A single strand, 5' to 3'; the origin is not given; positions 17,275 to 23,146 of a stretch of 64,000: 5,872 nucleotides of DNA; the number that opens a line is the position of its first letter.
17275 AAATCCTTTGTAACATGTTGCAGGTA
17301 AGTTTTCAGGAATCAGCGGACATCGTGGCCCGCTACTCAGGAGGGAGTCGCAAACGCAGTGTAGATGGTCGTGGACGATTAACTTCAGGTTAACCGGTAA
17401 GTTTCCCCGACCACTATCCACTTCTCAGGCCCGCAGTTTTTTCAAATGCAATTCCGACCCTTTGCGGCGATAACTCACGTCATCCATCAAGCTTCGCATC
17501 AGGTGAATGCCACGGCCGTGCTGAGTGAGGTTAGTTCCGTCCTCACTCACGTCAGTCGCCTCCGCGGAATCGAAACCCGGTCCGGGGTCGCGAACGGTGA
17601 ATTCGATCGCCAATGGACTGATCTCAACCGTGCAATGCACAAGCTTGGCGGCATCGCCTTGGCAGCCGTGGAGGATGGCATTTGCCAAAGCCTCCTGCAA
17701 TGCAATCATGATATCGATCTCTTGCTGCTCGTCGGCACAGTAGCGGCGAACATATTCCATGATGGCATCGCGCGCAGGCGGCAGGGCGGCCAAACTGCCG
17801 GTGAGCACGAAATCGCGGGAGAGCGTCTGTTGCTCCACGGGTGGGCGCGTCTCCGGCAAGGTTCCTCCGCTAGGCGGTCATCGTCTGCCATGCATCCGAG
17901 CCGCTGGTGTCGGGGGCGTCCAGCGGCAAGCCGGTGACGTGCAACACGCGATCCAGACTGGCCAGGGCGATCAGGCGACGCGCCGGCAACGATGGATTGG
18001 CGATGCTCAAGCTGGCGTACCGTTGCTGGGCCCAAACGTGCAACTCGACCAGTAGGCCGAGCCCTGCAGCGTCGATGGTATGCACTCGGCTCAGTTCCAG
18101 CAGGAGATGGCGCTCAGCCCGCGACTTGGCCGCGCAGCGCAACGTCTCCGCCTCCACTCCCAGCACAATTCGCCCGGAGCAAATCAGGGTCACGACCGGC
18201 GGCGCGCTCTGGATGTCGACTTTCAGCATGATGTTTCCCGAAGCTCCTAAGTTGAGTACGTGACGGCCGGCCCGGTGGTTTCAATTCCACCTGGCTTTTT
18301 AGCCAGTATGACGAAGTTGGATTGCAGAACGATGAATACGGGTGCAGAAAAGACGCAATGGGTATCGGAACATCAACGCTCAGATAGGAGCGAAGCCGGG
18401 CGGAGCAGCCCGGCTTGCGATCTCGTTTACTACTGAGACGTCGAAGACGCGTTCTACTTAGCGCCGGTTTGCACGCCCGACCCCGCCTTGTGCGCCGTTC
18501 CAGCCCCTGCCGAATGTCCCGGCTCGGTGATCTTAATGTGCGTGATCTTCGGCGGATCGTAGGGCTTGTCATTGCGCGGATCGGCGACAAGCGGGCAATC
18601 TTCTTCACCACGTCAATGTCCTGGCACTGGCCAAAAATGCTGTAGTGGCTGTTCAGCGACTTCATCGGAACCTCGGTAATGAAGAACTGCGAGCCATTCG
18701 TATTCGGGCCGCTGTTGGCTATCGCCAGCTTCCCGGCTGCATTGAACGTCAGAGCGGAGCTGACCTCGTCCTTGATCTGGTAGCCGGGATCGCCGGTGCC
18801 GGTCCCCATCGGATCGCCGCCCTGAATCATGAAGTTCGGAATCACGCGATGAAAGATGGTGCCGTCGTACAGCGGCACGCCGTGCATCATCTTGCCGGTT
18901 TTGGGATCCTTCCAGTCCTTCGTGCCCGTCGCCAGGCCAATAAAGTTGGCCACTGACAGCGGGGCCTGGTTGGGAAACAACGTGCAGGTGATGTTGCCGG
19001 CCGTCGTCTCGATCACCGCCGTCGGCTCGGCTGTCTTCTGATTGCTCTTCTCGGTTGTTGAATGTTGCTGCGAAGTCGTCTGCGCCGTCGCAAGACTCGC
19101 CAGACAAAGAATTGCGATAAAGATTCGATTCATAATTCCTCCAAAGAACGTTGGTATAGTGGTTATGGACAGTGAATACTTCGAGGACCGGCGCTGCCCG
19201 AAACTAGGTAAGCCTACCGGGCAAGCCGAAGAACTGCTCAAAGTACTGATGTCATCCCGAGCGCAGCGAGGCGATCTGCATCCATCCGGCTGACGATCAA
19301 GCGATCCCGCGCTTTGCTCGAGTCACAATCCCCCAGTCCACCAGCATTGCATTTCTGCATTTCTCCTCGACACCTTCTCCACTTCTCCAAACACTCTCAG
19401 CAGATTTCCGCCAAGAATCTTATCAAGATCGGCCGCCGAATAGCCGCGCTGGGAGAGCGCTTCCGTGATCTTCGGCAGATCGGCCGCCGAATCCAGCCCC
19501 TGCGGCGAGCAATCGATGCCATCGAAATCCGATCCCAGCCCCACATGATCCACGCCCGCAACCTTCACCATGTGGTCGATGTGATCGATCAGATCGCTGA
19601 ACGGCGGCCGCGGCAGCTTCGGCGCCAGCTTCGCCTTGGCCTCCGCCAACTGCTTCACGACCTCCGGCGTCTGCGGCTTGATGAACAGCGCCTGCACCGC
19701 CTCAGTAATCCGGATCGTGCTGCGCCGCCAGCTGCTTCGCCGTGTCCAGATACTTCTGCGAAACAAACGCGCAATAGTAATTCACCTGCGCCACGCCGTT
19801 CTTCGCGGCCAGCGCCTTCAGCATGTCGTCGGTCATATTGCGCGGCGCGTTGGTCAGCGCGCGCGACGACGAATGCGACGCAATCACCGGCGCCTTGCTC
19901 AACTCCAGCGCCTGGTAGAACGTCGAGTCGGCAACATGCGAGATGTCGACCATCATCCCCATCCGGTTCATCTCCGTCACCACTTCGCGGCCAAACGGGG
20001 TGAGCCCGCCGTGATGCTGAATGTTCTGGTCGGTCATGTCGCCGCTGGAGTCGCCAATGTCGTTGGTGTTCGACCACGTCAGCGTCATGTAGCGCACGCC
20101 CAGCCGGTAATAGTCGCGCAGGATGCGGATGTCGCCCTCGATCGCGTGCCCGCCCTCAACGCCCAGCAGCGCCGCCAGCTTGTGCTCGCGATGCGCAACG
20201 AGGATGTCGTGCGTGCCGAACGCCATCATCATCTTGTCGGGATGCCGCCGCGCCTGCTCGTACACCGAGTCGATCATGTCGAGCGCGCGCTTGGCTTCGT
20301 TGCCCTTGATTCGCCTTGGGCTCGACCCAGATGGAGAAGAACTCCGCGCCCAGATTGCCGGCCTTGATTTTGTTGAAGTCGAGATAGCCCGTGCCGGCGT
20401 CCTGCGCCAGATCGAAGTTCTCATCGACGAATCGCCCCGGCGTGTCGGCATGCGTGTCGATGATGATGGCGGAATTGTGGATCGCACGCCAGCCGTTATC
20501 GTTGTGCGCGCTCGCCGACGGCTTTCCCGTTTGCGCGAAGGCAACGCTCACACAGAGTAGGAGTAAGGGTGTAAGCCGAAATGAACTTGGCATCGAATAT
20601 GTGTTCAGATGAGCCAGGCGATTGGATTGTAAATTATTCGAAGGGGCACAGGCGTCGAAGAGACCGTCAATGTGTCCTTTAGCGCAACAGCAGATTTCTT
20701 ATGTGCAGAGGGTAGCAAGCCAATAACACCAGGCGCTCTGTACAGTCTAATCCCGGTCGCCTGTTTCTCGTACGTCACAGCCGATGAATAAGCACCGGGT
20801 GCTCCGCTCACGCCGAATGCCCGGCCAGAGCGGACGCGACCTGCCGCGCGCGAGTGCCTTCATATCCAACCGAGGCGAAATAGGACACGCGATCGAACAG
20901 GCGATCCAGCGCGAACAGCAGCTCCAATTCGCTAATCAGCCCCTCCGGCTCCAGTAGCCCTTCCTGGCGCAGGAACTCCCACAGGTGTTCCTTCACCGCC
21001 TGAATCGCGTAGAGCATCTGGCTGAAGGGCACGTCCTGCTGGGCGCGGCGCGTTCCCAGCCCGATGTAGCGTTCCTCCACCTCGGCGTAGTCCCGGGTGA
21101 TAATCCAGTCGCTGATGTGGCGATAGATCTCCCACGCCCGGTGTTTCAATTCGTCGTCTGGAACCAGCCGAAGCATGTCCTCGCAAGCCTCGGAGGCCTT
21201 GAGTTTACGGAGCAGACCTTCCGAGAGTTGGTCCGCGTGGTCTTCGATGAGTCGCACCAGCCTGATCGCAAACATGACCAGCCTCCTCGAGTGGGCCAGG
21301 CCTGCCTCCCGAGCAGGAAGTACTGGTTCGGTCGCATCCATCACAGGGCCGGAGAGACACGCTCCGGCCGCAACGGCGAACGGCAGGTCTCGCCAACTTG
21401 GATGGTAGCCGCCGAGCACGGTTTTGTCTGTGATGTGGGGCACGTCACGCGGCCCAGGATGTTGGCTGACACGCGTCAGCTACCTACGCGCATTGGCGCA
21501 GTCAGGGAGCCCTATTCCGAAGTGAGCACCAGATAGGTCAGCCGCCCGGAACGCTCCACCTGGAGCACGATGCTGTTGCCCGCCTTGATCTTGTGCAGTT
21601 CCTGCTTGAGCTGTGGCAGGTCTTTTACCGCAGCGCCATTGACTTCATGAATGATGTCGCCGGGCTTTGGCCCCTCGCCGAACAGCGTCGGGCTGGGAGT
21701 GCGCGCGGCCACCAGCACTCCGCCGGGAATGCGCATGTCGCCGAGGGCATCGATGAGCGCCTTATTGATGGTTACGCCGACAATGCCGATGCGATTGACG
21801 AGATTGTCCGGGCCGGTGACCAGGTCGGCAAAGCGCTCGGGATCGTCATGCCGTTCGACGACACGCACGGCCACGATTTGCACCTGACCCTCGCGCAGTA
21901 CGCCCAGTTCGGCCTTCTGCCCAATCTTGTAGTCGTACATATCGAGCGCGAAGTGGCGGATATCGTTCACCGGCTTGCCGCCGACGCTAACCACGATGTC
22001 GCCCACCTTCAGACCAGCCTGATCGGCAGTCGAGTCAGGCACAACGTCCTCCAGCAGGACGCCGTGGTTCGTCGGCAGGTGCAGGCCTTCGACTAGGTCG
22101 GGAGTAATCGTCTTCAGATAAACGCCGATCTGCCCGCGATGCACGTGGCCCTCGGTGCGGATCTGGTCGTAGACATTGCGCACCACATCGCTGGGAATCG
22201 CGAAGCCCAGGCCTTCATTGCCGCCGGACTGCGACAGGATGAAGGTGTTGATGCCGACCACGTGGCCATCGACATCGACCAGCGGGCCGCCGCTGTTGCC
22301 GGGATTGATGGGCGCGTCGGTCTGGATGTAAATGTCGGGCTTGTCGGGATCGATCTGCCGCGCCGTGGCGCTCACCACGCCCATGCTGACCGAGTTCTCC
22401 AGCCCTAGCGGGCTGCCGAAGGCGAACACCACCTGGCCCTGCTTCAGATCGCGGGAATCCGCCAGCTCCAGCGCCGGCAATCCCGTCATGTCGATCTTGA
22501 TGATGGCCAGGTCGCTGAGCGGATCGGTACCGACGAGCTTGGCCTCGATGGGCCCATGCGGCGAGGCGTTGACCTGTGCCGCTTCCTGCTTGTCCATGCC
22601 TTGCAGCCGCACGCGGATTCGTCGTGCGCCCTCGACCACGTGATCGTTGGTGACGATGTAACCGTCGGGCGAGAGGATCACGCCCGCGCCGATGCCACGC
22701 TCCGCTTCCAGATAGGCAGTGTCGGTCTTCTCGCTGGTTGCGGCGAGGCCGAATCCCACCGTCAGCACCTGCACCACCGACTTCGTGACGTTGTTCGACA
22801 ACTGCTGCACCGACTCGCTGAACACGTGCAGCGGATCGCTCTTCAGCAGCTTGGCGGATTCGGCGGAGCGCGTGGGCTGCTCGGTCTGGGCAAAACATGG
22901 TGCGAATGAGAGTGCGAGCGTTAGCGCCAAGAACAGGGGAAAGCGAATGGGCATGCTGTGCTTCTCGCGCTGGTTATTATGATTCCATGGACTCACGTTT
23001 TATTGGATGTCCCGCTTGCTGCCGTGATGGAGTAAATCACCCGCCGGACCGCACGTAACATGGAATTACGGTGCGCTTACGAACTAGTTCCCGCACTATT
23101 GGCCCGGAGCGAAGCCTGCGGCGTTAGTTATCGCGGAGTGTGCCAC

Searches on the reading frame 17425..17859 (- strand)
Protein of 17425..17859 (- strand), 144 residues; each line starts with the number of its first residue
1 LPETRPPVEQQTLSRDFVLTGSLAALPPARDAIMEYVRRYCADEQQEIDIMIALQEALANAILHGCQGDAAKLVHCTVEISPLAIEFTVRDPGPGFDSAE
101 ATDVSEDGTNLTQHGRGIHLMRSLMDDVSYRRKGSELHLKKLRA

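Call 66: search_protein_families(library=pfam, max_evalue=0.001, proteins=[window:17425-17859:-])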
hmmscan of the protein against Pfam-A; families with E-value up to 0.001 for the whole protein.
window:17425-17859:- (144 aa): 2 families
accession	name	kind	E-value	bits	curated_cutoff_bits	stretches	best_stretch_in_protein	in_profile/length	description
PF13581.12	HATPase_c_2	-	7.5e-26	91.1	27.4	1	22-139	4-125/127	Histidine kinase-like ATPase domain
PF02518.31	HATPase_c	-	2.5e-07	31.6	26.4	1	47-130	3-93/111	Histidine kinase-, DNA gyrase B-, and HSP90-like ATPase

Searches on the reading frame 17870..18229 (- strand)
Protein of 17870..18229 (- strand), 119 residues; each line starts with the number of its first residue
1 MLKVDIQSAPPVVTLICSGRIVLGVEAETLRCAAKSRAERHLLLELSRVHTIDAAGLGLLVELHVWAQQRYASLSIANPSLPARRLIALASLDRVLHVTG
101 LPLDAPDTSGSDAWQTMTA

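Call 75: search_protein_families(library=pfam, max_evalue=0.001, proteins=[window:17870-18229:-])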
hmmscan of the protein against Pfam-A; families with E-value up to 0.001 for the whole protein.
window:17870-18229:- (119 aa): 2 families
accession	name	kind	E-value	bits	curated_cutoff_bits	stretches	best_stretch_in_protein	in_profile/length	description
PF01740.26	STAS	-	2.7e-08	34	22.6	1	5-98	3-99/106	STAS domain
PF13466.11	STAS_2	-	7e-06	26.6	29.2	1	34-93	23-80/80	STAS domain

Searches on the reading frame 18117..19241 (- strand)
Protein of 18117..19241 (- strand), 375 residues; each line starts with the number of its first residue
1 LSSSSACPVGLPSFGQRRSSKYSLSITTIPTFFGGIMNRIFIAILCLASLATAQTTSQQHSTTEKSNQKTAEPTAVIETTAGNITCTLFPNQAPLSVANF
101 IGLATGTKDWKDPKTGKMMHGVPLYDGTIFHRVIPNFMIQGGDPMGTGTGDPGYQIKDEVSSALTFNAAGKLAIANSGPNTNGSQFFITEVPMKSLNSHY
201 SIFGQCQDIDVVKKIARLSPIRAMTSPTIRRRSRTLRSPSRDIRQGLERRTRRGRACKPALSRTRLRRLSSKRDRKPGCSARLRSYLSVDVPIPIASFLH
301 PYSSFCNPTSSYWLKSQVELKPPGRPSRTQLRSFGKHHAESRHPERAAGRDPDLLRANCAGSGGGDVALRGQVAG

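Call 18: search_protein_families(library=pfam, max_evalue=0.001, proteins=[window:18117-19241:-])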
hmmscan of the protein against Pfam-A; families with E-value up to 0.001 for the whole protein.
window:18117-19241:- (375 aa): 1 family
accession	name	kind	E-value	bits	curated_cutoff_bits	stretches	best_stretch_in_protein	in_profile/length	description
PF00160.26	Pro_isomerase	-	6.9e-36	124.3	21.7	1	76-219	3-141/159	Cyclophilin type peptidyl-prolyl cis-trans isomerase/CLD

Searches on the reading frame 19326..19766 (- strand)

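Call 18: search_protein_families(library=pfam, max_evalue=0.001, proteins=[window:19326-19766:-])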
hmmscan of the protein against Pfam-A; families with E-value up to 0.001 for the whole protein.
window:19326-19766:- (147 aa): 1 family
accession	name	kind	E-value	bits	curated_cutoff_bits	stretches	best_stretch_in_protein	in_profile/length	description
PF01244.27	Peptidase_M19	-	6.7e-28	98.2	26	1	40-127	242-318/319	Membrane dipeptidase (Peptidase family M19)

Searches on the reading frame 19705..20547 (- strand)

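Call 18: search_protein_families(library=pfam, max_evalue=0.001, proteins=[window:19705-20547:-])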
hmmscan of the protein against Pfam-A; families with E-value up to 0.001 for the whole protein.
window:19705-20547:- (281 aa): 1 family
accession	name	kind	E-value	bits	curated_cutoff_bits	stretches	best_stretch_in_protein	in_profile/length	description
PF01244.27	Peptidase_M19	-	6.6e-66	223.1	26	1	83-273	64-250/319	Membrane dipeptidase (Peptidase family M19)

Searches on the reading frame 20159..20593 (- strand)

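Call 18: search_protein_families(library=pfam, max_evalue=0.001, proteins=[window:20159-20593:-])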
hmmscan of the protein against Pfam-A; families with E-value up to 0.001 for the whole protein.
window:20159-20593:- (145 aa): 1 family
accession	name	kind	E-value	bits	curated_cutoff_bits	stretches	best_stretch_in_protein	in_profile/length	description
PF01244.27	Peptidase_M19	-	1.1e-06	28.4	26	1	38-101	2-67/319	Membrane dipeptidase (Peptidase family M19)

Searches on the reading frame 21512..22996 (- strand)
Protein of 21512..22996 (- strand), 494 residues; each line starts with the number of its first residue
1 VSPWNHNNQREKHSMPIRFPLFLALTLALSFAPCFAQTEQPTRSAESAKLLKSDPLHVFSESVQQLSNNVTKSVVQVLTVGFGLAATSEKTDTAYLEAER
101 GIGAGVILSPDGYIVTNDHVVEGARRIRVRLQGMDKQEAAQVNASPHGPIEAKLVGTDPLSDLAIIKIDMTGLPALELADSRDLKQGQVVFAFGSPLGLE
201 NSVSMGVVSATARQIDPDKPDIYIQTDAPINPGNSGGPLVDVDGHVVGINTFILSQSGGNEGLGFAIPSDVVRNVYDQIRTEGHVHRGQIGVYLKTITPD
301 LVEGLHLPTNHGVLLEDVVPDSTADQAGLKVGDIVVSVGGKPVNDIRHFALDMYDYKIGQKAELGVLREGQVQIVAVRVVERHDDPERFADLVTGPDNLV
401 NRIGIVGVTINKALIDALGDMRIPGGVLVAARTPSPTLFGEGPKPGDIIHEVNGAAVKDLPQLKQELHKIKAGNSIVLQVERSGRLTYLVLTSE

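Call 75: search_protein_families(library=pfam, max_evalue=0.001, proteins=[window:21512-22996:-])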
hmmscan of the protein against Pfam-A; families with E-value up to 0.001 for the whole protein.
window:21512-22996:- (494 aa): 6 families
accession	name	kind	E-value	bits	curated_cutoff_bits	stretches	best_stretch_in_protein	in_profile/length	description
PF13365.12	Trypsin_2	-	3.4e-33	115.9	27.6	1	103-249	1-144/144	Trypsin-like peptidase domain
PF13180.12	PDZ_2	-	4.7e-21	75.3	27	2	289-378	2-79/80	PDZ domain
PF00089.32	Trypsin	-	3.5e-18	66.7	20.6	1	102-273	26-217/220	Trypsin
PF17820.7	PDZ_6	-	1.1e-13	51.2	27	1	317-347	4-34/54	PDZ domain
PF00595.29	PDZ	-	8.5e-11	42.5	23.2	1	287-348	9-62/81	PDZ domain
PF14685.13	PDZ_Tricorn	-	0.00031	21.1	25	0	440-484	35-80/88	Tricorn protease PDZ domain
